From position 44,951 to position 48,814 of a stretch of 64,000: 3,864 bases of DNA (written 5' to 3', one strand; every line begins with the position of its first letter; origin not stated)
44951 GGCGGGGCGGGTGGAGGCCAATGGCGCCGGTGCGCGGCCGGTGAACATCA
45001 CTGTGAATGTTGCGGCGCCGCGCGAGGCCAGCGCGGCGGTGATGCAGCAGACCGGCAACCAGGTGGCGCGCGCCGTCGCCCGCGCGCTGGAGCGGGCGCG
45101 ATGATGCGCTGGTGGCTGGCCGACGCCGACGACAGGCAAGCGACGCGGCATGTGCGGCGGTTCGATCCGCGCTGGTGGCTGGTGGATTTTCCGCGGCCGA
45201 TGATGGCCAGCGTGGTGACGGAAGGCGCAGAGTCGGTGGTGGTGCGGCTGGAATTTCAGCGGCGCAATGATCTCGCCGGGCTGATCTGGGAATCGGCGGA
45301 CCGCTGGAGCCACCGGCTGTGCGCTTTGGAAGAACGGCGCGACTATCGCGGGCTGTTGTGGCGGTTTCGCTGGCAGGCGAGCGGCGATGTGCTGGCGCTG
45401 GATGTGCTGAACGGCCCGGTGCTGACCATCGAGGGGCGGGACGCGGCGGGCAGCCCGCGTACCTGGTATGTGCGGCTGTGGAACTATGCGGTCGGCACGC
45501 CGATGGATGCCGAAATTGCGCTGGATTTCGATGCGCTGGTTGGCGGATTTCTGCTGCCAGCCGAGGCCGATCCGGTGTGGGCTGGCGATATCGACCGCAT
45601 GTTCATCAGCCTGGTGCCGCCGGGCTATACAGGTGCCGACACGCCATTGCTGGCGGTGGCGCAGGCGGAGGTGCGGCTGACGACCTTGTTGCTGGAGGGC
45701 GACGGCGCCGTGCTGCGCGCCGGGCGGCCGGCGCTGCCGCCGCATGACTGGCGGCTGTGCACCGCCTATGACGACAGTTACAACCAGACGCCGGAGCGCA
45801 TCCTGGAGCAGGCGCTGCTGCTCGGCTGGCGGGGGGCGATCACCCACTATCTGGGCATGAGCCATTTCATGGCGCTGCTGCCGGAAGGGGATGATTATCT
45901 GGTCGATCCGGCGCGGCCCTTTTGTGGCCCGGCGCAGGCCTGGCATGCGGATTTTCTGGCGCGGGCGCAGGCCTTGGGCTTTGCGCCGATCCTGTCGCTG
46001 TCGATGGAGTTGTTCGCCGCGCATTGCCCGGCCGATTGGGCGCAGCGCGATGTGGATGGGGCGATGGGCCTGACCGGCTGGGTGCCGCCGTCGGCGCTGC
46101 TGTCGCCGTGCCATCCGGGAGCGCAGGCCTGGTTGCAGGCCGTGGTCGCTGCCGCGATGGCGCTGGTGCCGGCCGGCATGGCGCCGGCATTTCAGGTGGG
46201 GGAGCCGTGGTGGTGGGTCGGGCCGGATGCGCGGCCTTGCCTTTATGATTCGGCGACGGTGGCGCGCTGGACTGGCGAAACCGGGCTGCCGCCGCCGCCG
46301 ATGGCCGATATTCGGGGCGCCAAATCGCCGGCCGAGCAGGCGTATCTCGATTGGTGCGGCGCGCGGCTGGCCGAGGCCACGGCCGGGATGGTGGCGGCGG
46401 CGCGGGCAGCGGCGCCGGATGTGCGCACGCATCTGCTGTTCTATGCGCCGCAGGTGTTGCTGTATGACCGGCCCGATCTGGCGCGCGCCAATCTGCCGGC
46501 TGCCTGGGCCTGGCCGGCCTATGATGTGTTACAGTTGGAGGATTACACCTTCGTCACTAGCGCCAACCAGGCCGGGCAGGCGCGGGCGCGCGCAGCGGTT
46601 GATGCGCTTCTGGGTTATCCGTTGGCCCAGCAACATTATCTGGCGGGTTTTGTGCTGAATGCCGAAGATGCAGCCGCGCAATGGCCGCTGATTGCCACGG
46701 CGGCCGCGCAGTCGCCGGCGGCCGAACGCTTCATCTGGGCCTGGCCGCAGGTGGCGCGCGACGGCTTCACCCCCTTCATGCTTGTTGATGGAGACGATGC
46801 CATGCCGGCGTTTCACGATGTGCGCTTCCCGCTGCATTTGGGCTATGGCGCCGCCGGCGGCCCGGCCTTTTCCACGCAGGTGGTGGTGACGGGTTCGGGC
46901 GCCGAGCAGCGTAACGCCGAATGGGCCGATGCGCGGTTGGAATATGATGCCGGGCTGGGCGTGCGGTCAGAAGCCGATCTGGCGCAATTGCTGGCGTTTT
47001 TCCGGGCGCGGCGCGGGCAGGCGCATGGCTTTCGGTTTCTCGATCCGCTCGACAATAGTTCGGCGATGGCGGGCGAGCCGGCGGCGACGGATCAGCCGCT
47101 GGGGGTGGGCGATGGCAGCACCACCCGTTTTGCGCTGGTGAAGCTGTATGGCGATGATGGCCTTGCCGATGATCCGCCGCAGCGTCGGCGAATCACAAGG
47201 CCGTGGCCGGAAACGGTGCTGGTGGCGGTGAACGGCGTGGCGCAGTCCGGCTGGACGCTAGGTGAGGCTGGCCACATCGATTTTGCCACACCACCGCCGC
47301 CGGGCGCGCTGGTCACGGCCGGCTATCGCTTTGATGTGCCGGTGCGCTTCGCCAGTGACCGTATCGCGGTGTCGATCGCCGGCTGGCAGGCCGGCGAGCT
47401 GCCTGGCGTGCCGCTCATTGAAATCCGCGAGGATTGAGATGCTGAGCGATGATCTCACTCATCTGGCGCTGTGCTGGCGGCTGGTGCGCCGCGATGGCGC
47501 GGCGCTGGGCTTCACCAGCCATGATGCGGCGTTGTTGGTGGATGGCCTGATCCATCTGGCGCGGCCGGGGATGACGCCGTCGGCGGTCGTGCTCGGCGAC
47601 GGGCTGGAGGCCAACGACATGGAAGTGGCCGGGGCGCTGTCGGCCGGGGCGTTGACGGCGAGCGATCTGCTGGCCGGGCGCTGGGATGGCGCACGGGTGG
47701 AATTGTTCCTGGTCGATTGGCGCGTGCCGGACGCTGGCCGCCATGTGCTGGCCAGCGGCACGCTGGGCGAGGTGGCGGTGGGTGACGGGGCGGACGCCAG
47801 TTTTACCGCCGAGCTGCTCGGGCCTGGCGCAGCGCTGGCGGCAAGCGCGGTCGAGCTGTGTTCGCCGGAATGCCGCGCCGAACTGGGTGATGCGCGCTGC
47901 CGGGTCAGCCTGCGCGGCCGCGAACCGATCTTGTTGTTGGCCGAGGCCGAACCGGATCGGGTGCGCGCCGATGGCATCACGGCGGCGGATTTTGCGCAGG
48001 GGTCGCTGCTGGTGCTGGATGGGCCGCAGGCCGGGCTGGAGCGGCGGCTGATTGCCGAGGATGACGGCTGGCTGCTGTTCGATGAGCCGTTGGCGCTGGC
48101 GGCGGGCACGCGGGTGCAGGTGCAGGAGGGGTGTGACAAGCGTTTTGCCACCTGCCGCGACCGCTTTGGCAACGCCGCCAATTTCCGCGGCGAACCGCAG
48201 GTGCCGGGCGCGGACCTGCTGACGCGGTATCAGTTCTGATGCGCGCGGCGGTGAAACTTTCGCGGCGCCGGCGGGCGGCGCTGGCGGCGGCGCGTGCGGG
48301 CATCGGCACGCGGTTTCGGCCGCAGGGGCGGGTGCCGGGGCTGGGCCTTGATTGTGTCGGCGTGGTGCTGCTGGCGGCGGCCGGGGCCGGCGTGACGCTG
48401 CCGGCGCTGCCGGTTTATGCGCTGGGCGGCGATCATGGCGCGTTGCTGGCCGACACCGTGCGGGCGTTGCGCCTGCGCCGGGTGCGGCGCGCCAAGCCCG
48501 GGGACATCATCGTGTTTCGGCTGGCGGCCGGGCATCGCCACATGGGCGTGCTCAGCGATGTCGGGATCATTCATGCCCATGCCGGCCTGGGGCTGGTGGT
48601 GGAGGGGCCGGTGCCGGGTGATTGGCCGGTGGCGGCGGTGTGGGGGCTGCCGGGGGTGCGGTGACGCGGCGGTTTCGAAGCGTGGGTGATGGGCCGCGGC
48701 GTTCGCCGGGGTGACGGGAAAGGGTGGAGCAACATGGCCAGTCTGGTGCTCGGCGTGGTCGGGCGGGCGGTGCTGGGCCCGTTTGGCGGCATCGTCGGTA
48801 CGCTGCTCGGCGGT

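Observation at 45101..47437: g12 (DUF2460) carries a 567-aa in-frame N-terminal extension yet keeps an internal SD+ATG at the canonical start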

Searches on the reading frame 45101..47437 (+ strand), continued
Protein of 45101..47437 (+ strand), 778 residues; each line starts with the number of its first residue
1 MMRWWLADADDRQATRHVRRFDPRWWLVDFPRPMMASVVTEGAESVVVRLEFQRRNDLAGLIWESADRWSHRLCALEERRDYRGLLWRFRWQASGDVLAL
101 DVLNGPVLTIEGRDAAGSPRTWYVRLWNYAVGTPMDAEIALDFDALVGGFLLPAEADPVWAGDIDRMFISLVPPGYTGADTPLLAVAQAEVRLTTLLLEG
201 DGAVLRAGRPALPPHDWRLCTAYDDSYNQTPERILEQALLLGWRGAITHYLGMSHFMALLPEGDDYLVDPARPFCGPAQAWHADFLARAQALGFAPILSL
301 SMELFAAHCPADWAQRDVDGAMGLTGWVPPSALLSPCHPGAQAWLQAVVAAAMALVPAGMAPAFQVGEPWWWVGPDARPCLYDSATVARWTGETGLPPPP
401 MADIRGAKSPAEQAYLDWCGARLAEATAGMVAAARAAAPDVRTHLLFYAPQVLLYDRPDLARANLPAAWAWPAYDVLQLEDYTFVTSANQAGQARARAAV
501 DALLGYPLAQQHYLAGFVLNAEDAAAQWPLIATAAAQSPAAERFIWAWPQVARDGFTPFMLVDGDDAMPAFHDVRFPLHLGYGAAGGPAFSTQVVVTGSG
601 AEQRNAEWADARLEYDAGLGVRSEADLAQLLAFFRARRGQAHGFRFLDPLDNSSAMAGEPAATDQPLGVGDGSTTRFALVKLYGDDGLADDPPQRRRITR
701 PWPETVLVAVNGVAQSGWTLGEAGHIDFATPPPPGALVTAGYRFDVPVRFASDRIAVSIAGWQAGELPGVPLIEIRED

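Call 28: find_encoding_contigs(protein=P0038, flank=10000, max_places=2)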
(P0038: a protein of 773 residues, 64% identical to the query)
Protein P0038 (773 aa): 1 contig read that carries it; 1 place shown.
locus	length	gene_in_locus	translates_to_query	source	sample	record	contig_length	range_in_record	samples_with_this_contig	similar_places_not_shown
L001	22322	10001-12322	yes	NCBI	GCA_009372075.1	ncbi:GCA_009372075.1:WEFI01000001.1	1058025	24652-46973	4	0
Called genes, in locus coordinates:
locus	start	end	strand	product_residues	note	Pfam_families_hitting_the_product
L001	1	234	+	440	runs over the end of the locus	PF03237:Terminase_6N, PF17289:Terminase_6C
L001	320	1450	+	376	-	PF04860:Phage_portal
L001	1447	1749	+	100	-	PF19622:DUF6127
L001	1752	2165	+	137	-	PF04586:Peptidase_S78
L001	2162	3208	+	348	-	PF05065:Phage_capsid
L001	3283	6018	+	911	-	-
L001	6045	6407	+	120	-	-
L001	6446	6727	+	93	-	PF23148:Gp77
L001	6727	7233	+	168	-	-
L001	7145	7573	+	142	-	PF05521:Phage_HCP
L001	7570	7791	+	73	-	-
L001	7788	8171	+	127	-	PF11367:Tail_completion_gp17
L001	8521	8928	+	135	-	PF06199:Phage_tail_2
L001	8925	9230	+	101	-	PF11836:Phage_TAC_11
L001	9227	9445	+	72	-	PF09550:Phage_TAC_6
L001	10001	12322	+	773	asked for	PF23844:NCTSP_N, PF23845:TIM-barrel_NCTSP, PF09343:DUF2460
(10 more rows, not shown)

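Call 54: predict_structure(alignment_id=A2)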
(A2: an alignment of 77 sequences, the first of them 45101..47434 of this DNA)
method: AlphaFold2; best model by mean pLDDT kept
length: 778 residues; sequences in the alignment: 77
mean_pLDDT: 85.5   pTM: 0.81
mean pLDDT of the five models: 85.5, 85.2, 82.7, 82.6, 81.7
residues with pLDDT >= 90: 536; 70-90: 120; 50-70: 51; < 50: 71
segments of 3 or more residues with pLDDT < 50: 564-569, 581-618, 752-778
pLDDT, mean of each block of 10 residues (from residue 1): 90 94 95 88 95 94 95 95 97 96 91 96 94 98 90 77 97 93 92 96 95 93 81 95 94 78 86 93 96 96 92 97 89 96 97 96 95 94 98 98 97 98 98 98 96 93 97 97 92 90 93 93 94 92 89 93 54 64 34 26 31 40 65 66 67 89 95 91 74 80 95 93 89 94 77 41 33 28
secondary structure, 60 per line:
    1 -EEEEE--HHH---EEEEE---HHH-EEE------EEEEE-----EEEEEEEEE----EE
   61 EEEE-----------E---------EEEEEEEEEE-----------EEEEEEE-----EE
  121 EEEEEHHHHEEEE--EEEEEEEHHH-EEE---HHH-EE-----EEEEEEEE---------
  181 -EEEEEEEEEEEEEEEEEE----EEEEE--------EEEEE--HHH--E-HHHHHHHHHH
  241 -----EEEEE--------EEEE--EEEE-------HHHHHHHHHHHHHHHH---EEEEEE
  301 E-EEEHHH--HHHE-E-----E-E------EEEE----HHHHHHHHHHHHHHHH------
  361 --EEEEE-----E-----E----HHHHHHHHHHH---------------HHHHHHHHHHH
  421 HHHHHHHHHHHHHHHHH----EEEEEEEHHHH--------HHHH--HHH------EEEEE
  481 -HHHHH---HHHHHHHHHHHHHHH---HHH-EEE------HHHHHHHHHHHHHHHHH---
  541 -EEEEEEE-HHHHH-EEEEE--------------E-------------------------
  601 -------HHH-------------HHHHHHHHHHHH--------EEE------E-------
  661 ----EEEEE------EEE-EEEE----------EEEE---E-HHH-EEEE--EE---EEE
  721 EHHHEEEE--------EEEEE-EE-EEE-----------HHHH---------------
elements in order (helices of 4 or more, strands of 3 or more residues): E2-6 E15-19 E27-29 E36-40 E46-54 E59-64 E86-95 E107-113 E119-125 H126-129 E130-133 E136-142 E147-149 E164-171 E182-199 E204-208 E217-221 H231-240 E246-250 E259-262 E265-268 H276-291 E295-301 E303-305 E331-334 H339-354 E363-367 H384-394 H410-437 E442-448 H449-452 H461-464 E476-480 H482-486 H490-504 E512-514 H521-537 E542-548 H550-554 E556-560 H624-635 E644-646 E665-669 E676-678 E680-683 E694-697 E707-710 E718-721 E725-728 E737-741 E746-748 H760-763

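Call 57: fold_search(model_id=the predicted structure, library=pdb)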
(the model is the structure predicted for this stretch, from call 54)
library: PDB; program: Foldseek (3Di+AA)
matches with E <= 10: 1359; with E <= 0.001: 192
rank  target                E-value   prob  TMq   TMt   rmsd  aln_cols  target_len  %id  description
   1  9yf5_SA               1.8e-21  1.00  0.35  0.63   3.8       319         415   30  N4 Empty Particle C6 Tail (released 2025-12-24)
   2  9lc0_M                3.1e-19  1.00  0.35  0.62   4.1       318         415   29  tail complex of mature phage N4 (released 2025-04-16)
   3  9lc0_I                1.3e-15  1.00  0.24  0.14  26.9       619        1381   14  tail complex of mature phage N4 (released 2025-04-16)
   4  9lc0_N                2.2e-15  1.00  0.25  0.17  26.8       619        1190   14  tail complex of mature phage N4 (released 2025-04-16)
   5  9yf5_LA               4.2e-14  1.00  0.26  0.17  26.8       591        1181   15  N4 Empty Particle C6 Tail (released 2025-12-24)
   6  8gtc_G                1.2e-11  1.00  0.17  0.59   3.1       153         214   51  Cryo-EM model of the marine siphophage vB_DshS-R4C baseplate-tail complex (released 2023-07-12)
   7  9gtl_A                2.2e-08  1.00  0.24  0.22  26.3       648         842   13  Crystal structure of human lysosomal acid-alpha-glucosidase, GAA, in complex with iminosugar compound 4j (released 2025-10-01)
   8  2g3m_F                3.1e-08  1.00  0.21  0.23  26.2       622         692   10  Crystal structure of the Sulfolobus solfataricus alpha-glucosidase MalA (released 2006-05-02)
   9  5z6p_B                3.2e-08  1.00  0.20  0.23  21.8       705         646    9  The crystal structure of an agarase, AgWH50C (released 2019-01-02)
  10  7p2z_AaA              3.8e-08  1.00  0.23  0.22  26.5       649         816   13  Crystal structure of human lysosomal acid-alpha-glucosidase, GAA, in complex with cyclosulfamidate 4 (released 2022-07-13)
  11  5nn8_A                4.3e-08  1.00  0.23  0.22  26.3       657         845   12  Crystal structure of human lysosomal acid-alpha-glucosidase, GAA, in complex with acarbose (released 2017-10-25)
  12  4bq3_D                6.3e-08  1.00  0.22  0.23  22.1       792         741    9  Structural analysis of an exo-beta-agarase (released 2013-08-14)
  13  9gsv_A                9.4e-08  1.00  0.24  0.22  26.9       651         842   12  Crystal structure of human lysosomal acid-alpha-glucosidase, GAA, in complex with iminosugar compound 4c (released 2025-09-24)
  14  5nn4_A                9.9e-08  1.00  0.24  0.22  26.2       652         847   12  Crystal structure of human lysosomal acid-alpha-glucosidase, GAA, in complex with N-acetyl-cysteine (released 2017-10-25)
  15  5nn5_A                1.1e-07  1.00  0.24  0.22  26.5       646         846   13  Crystal structure of human lysosomal acid-alpha-glucosidase, GAA, in complex with 1-deoxynojirimycin (released 2017-10-25)
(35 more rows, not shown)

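Call 83: fold_search(model_id=the predicted structure, library=viral)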
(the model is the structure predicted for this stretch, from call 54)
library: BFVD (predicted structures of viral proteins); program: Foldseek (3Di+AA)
matches with E <= 10: 1077; with E <= 0.001: 41
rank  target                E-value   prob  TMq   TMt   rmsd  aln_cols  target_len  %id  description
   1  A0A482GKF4            1.6e-50  1.00  0.65  0.58   2.6       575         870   27  Tail protein [Escherichia phage vB_EcoM_Goslar]
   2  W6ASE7                1.3e-48  1.00  0.63  0.55   4.7       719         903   23  Putative capsid and scaffold protein [Acinetobacter phage IMEAB3]
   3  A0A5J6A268            1.2e-43  1.00  0.65  0.51   3.8       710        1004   19  Non-contractile tail sheath TIM barrel domain-containing protein [Aeromonas phage MJG]
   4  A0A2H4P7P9            4.6e-38  1.00  0.62  0.35   6.5       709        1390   21  Uncharacterized protein [Pseudomonas phage uligo]
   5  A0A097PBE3            5.8e-24  1.00  0.36  0.66   3.4       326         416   31  Non-contractile tail sheath TIM barrel domain-containing protein [Delftia phage RG-2014]
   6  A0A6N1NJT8            9.7e-10  1.00  0.21  0.38  22.3       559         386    9  Uncharacterized protein [Tupanvirus deep ocean]
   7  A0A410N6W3            5.9e-08  1.00  0.13  0.22  24.4       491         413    8  Prokaryotic polysaccharide deacetylase [Haloferax tailed virus 1]
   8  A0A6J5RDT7            7.4e-06  1.00  0.24  0.25  19.7       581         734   11  Glycoside hydrolase, family 5 [uncultured Caudovirales phage]
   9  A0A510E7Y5            9.3e-06  1.00  0.14  0.31   3.0       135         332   32  (no name in the UniProt tables at hand)
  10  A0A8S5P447            7.1e-05  1.00  0.13  0.12   8.6       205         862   14  Trimeric coiled-coil viral fiber (Fragment) [Siphoviridae sp. ctQkH10]
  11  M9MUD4                7.5e-05  0.99  0.10  0.15  10.9       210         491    9  (no name in the UniProt tables at hand)
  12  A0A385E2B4            9.4e-05  0.57  0.09  0.17  15.9       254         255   10  (no name in the UniProt tables at hand)
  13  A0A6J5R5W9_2          1.0e-04  1.00  0.13  0.11   9.8       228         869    7  Uncharacterized protein [uncultured Caudovirales phage]
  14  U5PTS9                1.7e-04  0.66  0.12  0.16  22.0       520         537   12  Tail fiber protein [Clavibacter phage CN1A]
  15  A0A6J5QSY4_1          2.3e-04  0.91  0.11  0.08  15.1       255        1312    7  Carbohydrate-binding, CenC-like [uncultured Caudovirales phage]
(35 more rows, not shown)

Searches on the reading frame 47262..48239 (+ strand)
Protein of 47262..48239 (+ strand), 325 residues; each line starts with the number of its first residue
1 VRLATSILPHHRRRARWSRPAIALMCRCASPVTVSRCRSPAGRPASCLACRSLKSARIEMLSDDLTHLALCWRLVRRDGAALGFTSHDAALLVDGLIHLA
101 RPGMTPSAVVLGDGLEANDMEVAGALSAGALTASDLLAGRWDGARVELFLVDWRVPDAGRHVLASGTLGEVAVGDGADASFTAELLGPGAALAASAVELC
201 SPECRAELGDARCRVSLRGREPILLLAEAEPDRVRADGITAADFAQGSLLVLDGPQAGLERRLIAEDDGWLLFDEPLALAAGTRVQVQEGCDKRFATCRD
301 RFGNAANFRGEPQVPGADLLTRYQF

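Call 6: search_protein_families(library=pfam, proteins=[window:47262-48239:+], max_evalue=0.01)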
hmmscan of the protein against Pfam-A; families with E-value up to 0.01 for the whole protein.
window:47262-48239:+ (325 aa): 2 families
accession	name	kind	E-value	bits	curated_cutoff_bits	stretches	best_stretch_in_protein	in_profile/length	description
PF09931.15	Phage_phiJL001_Gp84_N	-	1.1e-48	165.9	26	1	58-216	5-160/160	Baseplate hub protein, N-terminal attachment domain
PF09356.15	Phage_BR0599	-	1.8e-22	79.9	22.9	1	244-318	3-80/80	Phage conserved hypothetical protein BR0599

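Call 7: search_protein_families(library=ncbifam, proteins=[window:47262-48239:+], max_evalue=0.01)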
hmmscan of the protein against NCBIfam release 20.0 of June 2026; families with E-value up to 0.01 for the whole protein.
window:47262-48239:+ (325 aa): 1 family
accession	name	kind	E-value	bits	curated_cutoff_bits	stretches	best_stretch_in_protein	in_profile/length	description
TIGR02218.1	phg_TIGR02218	equivalog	2.6e-55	187.9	80.5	1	72-323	1-254/266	phage/gene transfer agent baseplate hub protein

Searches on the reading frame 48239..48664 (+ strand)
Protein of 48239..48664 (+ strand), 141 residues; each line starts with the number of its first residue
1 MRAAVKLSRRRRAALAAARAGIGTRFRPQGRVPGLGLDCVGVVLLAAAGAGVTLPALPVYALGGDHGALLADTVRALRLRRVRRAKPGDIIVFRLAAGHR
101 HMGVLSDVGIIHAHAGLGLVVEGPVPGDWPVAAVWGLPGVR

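Call 6: search_protein_families(library=pfam, proteins=[window:48239-48664:+], max_evalue=0.01)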
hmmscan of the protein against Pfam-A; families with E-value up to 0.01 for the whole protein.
window:48239-48664:+ (141 aa): 2 families
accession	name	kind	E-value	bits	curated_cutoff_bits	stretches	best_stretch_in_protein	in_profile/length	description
PF00877.26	NLPC_P60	-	5.2e-05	23.6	23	1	23-114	1-81/105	NlpC/P60 family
PF25459.1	AIM3_BBC1_C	-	0.0039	17.4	27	1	64-106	65-107/180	AIM3/BBC1 Cysteine proteinase-fold domain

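Call 7: search_protein_families(library=ncbifam, proteins=[window:48239-48664:+], max_evalue=0.01)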
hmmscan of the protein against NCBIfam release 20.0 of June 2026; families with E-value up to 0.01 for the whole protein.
window:48239-48664:+ (141 aa): 1 family
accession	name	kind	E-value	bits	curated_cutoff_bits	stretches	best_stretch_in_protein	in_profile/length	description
TIGR02219.1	phage_NlpC_fam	hypoth_equivalog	6.2e-11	42.9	81.9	1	15-121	2-116/134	putative phage cell wall peptidase, NlpC/P60 family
